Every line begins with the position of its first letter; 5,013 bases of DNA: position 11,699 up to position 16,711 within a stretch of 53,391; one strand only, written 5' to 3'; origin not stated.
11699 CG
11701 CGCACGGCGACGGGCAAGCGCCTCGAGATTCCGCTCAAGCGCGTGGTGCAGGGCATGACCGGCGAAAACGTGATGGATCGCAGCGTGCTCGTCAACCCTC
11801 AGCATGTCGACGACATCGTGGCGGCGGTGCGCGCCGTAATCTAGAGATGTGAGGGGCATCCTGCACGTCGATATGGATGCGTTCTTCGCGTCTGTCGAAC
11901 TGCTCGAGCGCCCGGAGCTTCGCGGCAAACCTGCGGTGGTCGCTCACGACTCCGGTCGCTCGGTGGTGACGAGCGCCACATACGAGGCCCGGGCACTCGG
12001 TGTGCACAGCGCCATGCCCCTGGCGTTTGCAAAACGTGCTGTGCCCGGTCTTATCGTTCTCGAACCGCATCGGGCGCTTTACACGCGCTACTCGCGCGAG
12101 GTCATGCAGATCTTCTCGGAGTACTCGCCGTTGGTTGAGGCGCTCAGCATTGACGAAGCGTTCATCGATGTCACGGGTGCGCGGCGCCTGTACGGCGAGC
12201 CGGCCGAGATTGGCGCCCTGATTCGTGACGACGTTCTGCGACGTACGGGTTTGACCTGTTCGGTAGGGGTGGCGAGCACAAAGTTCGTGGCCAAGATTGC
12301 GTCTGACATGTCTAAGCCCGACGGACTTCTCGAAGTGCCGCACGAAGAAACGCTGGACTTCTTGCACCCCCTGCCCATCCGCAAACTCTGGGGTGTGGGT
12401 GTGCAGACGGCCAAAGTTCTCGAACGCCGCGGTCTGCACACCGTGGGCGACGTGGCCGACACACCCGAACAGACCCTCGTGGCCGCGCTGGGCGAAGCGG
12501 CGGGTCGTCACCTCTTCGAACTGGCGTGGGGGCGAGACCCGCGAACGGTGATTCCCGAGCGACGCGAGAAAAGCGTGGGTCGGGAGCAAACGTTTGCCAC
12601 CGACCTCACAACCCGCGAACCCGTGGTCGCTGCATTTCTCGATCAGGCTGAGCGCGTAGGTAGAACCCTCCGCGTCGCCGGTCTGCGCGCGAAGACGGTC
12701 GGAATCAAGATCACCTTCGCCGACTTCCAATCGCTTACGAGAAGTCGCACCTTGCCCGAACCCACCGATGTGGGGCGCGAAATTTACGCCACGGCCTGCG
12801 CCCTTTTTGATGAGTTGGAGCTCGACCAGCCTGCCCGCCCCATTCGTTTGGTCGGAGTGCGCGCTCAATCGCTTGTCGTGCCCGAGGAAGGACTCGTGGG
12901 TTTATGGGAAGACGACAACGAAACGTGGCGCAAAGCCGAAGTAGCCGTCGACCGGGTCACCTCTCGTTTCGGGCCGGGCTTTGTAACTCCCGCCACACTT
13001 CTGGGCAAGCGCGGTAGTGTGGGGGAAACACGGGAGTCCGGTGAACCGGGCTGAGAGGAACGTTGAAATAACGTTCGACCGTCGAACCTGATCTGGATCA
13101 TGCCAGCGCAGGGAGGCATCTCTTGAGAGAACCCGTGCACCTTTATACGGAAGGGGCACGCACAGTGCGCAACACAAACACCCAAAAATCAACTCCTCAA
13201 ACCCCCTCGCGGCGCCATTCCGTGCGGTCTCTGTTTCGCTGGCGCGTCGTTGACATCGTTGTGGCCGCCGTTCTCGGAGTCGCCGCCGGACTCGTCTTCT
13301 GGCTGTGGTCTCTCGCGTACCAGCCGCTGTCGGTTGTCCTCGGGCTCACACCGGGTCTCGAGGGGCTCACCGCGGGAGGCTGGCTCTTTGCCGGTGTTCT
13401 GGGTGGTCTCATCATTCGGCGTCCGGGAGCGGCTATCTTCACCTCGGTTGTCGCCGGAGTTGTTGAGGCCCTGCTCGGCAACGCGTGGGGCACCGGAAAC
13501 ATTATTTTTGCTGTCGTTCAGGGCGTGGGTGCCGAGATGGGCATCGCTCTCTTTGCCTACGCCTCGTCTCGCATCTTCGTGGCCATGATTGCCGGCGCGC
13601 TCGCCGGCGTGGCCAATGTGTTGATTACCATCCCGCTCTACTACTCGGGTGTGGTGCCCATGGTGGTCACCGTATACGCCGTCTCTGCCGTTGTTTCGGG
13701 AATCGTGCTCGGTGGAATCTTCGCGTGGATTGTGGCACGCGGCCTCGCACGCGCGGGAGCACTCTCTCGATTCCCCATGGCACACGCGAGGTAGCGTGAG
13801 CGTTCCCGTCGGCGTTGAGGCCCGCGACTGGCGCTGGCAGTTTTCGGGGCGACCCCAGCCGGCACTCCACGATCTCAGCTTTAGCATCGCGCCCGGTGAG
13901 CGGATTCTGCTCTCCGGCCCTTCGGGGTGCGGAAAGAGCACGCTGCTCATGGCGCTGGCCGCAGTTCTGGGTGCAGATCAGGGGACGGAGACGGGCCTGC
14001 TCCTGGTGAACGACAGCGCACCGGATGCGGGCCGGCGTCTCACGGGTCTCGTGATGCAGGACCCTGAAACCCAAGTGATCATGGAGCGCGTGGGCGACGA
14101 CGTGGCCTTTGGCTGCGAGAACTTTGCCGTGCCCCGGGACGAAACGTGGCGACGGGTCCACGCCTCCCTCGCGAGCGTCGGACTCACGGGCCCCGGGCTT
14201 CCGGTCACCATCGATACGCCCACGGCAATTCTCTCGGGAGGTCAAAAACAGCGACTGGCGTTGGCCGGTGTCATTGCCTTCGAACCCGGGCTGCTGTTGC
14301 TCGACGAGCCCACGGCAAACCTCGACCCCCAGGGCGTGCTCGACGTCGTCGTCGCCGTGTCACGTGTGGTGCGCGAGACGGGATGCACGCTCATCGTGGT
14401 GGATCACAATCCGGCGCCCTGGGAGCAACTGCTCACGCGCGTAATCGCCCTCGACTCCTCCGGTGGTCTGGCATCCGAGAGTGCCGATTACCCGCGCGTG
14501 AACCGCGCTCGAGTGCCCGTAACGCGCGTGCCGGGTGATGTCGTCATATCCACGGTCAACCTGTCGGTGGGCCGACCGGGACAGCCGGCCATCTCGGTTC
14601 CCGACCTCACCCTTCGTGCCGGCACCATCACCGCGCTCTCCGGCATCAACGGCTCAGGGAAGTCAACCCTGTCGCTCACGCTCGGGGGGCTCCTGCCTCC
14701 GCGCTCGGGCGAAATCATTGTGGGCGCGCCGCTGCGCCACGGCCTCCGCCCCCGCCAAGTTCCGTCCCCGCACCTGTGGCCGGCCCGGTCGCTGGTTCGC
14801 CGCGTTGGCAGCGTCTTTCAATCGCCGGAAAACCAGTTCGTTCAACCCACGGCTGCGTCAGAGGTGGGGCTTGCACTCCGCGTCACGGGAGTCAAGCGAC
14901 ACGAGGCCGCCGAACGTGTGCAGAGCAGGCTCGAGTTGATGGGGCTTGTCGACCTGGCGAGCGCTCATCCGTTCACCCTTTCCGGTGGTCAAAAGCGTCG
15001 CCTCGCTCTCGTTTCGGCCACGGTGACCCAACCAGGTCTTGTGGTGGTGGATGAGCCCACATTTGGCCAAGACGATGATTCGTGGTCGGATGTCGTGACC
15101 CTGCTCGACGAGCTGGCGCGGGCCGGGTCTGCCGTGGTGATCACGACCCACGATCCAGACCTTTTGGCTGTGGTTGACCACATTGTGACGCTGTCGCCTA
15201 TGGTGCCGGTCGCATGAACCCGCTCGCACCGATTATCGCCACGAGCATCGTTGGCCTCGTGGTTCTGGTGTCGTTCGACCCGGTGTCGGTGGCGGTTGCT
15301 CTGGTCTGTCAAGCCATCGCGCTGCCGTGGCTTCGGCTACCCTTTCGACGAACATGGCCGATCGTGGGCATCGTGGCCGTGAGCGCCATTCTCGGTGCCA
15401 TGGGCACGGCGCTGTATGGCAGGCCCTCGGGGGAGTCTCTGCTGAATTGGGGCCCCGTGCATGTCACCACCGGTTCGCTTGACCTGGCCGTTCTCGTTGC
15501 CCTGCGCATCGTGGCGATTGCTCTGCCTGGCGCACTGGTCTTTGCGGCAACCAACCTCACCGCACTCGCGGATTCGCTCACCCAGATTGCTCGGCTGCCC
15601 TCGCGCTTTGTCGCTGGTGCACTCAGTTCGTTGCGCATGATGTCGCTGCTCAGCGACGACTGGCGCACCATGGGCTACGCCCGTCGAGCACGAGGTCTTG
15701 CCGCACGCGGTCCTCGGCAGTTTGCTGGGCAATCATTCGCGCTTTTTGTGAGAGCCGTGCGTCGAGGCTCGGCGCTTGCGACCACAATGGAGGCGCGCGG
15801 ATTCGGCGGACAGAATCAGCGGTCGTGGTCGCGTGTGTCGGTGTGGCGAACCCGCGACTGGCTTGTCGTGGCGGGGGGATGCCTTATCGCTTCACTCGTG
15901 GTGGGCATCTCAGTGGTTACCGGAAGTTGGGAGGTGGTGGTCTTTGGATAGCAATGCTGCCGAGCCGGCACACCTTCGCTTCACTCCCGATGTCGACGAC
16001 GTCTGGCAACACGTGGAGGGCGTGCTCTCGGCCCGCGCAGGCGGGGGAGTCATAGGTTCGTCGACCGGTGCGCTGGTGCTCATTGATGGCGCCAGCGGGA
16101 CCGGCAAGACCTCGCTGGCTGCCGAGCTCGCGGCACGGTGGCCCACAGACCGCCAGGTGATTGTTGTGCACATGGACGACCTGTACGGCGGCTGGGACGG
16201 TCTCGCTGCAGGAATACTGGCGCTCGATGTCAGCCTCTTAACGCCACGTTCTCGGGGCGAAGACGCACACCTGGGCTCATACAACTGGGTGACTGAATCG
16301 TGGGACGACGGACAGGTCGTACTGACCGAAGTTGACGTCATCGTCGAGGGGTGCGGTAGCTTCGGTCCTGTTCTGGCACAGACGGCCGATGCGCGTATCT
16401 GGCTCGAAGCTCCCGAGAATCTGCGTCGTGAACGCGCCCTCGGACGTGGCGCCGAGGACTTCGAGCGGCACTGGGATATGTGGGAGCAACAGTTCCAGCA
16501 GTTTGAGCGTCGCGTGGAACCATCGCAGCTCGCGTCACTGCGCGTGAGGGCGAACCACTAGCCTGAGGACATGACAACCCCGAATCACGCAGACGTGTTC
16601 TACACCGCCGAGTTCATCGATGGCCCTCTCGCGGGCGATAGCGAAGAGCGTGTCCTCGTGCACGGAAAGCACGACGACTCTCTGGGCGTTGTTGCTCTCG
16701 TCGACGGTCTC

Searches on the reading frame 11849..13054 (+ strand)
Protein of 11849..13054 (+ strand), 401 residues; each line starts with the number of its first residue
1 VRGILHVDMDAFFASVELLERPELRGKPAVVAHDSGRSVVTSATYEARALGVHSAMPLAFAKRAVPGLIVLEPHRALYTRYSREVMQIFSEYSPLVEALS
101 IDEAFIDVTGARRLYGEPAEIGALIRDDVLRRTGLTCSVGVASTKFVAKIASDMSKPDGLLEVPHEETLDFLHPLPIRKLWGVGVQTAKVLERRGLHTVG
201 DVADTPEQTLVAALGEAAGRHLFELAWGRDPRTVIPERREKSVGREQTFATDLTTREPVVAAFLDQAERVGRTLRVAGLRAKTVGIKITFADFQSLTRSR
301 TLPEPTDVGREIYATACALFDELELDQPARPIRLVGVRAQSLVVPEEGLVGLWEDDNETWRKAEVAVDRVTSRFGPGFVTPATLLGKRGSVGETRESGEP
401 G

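Call 16: search_protein_families(library=pfam, proteins=[window:11849-13054:+], max_evalue=0.001)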
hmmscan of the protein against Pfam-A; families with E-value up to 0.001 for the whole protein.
window:11849-13054:+ (401 aa): 4 families
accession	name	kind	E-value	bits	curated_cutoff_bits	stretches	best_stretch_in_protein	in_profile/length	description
PF00817.25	IMS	-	3.6e-52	176.7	23.2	1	7-153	1-148/148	impB/mucB/samB family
PF11799.13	IMS_C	-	3.9e-28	98.5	20.7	1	241-347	2-103/109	impB/mucB/samB family C-terminal domain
PF11798.14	IMS_HHH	-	9.9e-06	26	24.4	1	167-195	3-31/32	IMS family HHH motif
PF21999.2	IMS_HHH_1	-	1.7e-05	25.7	27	1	179-230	2-53/53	DNA polymerase-iota, thumb domain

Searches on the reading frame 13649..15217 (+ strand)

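Call 16: search_protein_families(library=pfam, proteins=[window:13649-15217:+], max_evalue=0.001)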
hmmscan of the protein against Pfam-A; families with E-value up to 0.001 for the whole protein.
window:13649-15217:+ (522 aa): 13 families
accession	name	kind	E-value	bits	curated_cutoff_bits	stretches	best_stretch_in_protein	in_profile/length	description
PF00005.33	ABC_tran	-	2.1e-47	161.6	25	2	73-223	1-137/137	ABC transporter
PF13304.12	AAA_21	-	9.2e-15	55.9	27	0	442-506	236-303/304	AAA domain, putative AbiEii toxin, Type IV TA system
PF02463.25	SMC_N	-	3.7e-12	46.6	40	0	385-515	78-211/220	RecF/RecN/SMC N terminal domain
PF13481.12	AAA_25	-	5.8e-10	39.6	27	1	59-108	8-58/195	AAA domain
PF13555.12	AAA_29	-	1.8e-09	37.6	27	1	77-111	16-50/61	P-loop containing region of AAA domain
PF13476.12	AAA_23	-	2.4e-05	25.5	27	0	87-110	23-46/201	AAA domain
PF13238.12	AAA_18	-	5.1e-05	24.2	29.4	0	86-107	1-22/128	AAA domain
PF13191.12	AAA_16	-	8.1e-05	23.6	32.6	0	84-110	25-51/167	AAA ATPase domain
PF13671.12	AAA_33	-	0.00013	22.7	27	0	86-108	2-24/143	AAA domain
PF13401.12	AAA_22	-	0.00015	22.5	27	0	86-114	8-33/130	AAA domain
PF03193.22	RsgA_GTPase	-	0.00024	21.4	30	0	76-105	100-128/174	RsgA GTPase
PF01078.27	Mg_chelatase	-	0.00028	20.8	20.3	0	76-112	15-51/207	Magnesium chelatase, subunit ChlI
PF25199.1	nSTAND_NTPase5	-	0.00033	20.9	34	0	86-116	44-74/145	Novel STAND NTPase 5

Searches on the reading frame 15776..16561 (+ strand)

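Call 16: search_protein_families(library=pfam, proteins=[window:15776-16561:+], max_evalue=0.001)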
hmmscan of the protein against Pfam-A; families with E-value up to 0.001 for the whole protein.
window:15776-16561:+ (261 aa): 3 families
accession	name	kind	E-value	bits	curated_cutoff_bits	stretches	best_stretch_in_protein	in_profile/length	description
PF13238.12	AAA_18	-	7.2e-06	26.9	29.4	1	101-229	1-116/128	AAA domain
PF13191.12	AAA_16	-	0.00022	22.2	32.6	1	95-136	21-63/167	AAA ATPase domain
PF13671.12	AAA_33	-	0.00023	21.9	27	0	100-135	1-32/143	AAA domain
